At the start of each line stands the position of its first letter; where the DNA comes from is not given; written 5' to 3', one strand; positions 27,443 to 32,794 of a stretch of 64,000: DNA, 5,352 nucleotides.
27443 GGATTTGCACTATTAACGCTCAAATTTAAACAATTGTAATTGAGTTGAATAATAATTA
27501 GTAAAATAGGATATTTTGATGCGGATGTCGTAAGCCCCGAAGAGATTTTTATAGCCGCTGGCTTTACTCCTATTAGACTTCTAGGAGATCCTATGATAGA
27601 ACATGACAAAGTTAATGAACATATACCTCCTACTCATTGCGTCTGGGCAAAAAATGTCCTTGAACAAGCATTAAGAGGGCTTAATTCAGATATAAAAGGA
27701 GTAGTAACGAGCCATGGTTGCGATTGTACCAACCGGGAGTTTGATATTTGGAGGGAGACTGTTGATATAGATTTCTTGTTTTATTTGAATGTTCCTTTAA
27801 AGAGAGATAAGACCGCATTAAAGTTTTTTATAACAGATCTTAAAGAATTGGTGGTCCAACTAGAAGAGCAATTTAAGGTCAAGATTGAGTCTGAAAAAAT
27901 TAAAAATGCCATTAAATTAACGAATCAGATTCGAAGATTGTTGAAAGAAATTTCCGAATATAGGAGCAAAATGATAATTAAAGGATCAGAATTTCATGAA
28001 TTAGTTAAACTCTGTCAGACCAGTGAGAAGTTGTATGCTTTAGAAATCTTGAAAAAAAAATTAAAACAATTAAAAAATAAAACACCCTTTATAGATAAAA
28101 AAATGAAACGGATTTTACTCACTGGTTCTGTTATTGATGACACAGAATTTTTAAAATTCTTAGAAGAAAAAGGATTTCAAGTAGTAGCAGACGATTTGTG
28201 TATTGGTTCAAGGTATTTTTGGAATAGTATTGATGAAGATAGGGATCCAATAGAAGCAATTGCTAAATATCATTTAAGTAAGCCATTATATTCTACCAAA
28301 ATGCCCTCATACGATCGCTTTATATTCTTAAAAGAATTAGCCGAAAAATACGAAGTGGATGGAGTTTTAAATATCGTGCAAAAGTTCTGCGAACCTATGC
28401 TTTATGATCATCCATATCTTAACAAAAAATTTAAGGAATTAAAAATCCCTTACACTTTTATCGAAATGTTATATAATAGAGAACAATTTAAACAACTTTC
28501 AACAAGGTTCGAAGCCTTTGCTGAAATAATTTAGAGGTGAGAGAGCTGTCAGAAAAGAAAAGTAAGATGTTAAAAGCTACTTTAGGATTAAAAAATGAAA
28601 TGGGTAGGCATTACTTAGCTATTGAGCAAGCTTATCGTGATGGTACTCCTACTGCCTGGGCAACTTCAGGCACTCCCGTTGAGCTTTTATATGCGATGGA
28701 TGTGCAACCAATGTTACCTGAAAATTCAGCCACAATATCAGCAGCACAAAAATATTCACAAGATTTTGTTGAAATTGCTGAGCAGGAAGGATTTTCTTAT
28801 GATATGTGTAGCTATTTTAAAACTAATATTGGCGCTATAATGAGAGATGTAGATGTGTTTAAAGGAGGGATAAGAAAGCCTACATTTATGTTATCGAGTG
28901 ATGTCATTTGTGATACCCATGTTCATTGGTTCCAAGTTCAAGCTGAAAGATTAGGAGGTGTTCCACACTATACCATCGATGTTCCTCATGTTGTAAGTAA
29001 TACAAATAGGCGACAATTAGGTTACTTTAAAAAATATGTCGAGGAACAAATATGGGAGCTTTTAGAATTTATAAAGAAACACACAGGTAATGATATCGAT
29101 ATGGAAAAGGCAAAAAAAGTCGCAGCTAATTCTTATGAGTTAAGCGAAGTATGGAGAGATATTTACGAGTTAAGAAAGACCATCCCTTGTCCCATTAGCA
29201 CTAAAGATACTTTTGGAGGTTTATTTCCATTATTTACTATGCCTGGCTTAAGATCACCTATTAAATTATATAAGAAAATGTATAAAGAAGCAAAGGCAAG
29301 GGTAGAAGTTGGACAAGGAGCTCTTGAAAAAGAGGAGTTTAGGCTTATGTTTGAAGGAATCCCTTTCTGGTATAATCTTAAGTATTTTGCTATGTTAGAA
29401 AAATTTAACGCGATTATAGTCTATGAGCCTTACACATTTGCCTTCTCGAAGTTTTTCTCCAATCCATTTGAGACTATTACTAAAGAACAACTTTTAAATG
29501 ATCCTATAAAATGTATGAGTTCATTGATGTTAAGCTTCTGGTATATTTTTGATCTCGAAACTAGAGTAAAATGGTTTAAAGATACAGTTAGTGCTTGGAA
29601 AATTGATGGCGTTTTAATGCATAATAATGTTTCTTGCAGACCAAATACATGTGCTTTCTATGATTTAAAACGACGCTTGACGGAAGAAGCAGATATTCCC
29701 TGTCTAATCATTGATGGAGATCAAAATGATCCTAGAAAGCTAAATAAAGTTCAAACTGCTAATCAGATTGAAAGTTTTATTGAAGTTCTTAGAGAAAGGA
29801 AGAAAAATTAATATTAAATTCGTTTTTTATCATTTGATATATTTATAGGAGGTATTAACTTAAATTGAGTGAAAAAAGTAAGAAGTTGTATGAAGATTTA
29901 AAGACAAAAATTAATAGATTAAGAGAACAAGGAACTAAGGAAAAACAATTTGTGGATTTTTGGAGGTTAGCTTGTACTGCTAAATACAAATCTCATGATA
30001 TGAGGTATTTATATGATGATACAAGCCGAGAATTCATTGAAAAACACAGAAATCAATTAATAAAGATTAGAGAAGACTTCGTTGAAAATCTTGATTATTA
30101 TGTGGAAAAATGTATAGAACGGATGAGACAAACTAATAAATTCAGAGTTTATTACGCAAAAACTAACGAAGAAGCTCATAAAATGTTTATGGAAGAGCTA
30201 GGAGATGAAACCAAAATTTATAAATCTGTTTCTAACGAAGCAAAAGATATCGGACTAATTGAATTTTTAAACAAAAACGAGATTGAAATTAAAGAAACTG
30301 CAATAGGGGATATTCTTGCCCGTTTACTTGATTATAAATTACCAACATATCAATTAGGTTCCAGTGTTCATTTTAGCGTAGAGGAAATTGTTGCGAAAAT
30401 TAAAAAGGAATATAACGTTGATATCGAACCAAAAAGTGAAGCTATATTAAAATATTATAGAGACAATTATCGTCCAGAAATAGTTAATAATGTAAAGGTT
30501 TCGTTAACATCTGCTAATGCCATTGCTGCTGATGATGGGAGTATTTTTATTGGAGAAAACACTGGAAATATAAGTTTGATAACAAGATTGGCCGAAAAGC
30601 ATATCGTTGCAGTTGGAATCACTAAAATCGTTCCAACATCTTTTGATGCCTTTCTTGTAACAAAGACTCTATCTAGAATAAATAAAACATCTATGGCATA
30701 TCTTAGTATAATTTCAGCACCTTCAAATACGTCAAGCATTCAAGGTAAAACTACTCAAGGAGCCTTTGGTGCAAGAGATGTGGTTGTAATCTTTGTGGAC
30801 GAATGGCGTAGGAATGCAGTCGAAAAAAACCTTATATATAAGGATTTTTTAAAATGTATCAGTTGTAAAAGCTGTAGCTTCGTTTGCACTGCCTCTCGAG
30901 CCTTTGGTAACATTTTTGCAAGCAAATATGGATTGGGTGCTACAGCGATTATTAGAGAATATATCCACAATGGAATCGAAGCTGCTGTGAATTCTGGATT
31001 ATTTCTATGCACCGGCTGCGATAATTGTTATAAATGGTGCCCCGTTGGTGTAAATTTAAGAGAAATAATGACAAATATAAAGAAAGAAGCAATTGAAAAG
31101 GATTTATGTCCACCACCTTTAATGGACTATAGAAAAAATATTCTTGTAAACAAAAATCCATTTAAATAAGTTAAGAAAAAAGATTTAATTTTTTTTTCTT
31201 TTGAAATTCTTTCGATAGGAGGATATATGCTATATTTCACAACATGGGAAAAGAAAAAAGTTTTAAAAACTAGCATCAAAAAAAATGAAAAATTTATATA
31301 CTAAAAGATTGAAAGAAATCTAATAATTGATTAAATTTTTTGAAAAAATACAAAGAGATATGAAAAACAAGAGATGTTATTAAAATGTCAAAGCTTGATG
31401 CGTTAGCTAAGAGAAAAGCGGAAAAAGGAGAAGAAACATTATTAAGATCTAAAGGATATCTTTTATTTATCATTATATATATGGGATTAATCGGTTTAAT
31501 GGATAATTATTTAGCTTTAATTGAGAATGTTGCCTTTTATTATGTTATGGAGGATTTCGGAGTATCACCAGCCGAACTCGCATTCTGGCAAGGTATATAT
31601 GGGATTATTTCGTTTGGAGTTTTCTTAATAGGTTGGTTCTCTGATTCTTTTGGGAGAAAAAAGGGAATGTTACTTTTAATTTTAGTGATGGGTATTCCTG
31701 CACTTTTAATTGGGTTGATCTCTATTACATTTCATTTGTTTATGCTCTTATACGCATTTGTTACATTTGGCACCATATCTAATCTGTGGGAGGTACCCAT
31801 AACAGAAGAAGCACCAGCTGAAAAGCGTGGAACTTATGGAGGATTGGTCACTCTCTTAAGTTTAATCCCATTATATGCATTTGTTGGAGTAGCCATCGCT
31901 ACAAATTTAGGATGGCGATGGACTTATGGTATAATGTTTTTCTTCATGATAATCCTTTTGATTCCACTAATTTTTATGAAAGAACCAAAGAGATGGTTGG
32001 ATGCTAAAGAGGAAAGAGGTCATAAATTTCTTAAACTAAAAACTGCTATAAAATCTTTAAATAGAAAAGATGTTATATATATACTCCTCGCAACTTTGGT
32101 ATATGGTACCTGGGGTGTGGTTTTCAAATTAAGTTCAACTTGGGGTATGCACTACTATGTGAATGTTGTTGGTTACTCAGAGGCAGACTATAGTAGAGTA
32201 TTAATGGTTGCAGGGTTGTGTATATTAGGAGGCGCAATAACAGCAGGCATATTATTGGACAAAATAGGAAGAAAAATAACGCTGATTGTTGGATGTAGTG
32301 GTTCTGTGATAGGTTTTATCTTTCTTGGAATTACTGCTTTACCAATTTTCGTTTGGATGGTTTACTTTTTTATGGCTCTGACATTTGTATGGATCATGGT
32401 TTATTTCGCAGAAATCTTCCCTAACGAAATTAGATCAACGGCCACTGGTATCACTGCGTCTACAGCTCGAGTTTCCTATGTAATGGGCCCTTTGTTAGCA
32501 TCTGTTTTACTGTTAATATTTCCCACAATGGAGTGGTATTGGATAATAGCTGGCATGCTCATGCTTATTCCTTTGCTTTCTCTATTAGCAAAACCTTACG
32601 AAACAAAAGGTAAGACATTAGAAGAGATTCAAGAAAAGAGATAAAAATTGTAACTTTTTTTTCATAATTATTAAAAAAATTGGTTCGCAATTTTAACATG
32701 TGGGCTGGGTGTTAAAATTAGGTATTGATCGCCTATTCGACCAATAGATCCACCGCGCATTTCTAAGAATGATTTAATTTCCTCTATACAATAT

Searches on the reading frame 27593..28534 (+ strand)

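Call 62: search_protein_families(library=pfam, proteins=[window:27593-28534:+], max_evalue=0.001)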
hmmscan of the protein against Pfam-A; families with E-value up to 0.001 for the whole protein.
window:27593-28534:+ (313 aa): 1 family
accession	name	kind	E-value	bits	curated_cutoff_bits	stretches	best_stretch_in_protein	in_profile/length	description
PF06050.19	HGD-D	-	1.3e-71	242.4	28.4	1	5-313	28-342/342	2-hydroxyglutaryl-CoA dehydratase, D-component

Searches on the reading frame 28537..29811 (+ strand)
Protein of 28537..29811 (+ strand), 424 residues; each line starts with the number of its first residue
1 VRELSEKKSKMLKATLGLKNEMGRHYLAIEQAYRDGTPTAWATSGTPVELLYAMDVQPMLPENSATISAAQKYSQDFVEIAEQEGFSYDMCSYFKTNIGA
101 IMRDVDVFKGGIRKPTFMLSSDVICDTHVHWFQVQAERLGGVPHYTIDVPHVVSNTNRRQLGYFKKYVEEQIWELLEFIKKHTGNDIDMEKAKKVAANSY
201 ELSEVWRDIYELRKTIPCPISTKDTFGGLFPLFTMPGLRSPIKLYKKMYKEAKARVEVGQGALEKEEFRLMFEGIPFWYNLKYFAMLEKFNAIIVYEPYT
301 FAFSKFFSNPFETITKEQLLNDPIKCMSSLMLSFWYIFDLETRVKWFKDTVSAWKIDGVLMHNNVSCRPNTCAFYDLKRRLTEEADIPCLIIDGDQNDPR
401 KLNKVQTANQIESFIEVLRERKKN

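Call 62: search_protein_families(library=pfam, proteins=[window:28537-29811:+], max_evalue=0.001)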
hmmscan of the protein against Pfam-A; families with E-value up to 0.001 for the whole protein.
window:28537-29811:+ (424 aa): 1 family
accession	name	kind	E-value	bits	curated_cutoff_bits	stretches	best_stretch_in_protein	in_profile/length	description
PF06050.19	HGD-D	-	7.1e-67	226.8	28.4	1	44-418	2-342/342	2-hydroxyglutaryl-CoA dehydratase, D-component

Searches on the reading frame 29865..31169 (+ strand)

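Call 63: search_protein_families(library=pfam, proteins=[window:29865-31169:+], max_evalue=0.001)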
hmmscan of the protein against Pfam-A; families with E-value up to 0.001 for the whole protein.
window:29865-31169:+ (434 aa): 8 families
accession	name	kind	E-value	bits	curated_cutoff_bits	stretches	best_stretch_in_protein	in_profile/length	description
PF02589.21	LUD_dom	-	1.7e-24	87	22.6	1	84-311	5-189/189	LUD domain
PF13183.11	Fer4_8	-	2.1e-09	38.2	27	1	329-396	3-68/68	4Fe-4S dicluster domain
PF13237.11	Fer4_10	-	3.4e-07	30.5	25.5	0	381-413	8-40/53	4Fe-4S dicluster domain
PF13534.11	Fer4_17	-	2.9e-06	28.2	22.2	0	375-396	39-60/61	4Fe-4S dicluster domain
PF13187.11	Fer4_9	-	8.6e-06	26.1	27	1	330-395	1-50/52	4Fe-4S dicluster domain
PF12838.12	Fer4_7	-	3e-05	24.9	27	1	330-396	1-52/52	4Fe-4S dicluster domain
PF14697.11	Fer4_21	-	0.00011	22.7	35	0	381-394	40-53/59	4Fe-4S dicluster domain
PF12797.12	Fer4_2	-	0.00031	21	24.5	0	325-342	4-21/22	4Fe-4S binding domain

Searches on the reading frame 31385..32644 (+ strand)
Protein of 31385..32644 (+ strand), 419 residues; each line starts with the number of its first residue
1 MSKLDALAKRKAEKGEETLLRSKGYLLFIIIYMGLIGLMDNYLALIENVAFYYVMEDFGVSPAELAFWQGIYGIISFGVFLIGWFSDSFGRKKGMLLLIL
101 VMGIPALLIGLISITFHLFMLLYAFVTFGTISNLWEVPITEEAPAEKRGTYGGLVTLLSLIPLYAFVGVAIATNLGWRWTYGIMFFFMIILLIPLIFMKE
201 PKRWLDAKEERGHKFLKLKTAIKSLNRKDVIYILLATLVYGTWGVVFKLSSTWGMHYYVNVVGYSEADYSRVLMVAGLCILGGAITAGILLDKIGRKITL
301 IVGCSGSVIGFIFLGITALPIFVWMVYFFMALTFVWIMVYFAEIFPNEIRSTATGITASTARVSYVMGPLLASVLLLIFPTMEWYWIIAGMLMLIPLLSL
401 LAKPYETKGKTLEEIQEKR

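Call 63: search_protein_families(library=pfam, proteins=[window:31385-32644:+], max_evalue=0.001)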
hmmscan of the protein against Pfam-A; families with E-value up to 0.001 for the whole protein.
window:31385-32644:+ (419 aa): 2 families
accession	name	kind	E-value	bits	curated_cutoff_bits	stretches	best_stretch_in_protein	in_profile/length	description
PF07690.21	MFS_1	-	2e-37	129.4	33.4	2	49-339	17-311/347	Major Facilitator Superfamily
PF00083.30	Sugar_tr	-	3.8e-20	72.6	22.3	2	76-210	60-203/452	Sugar (and other) transporter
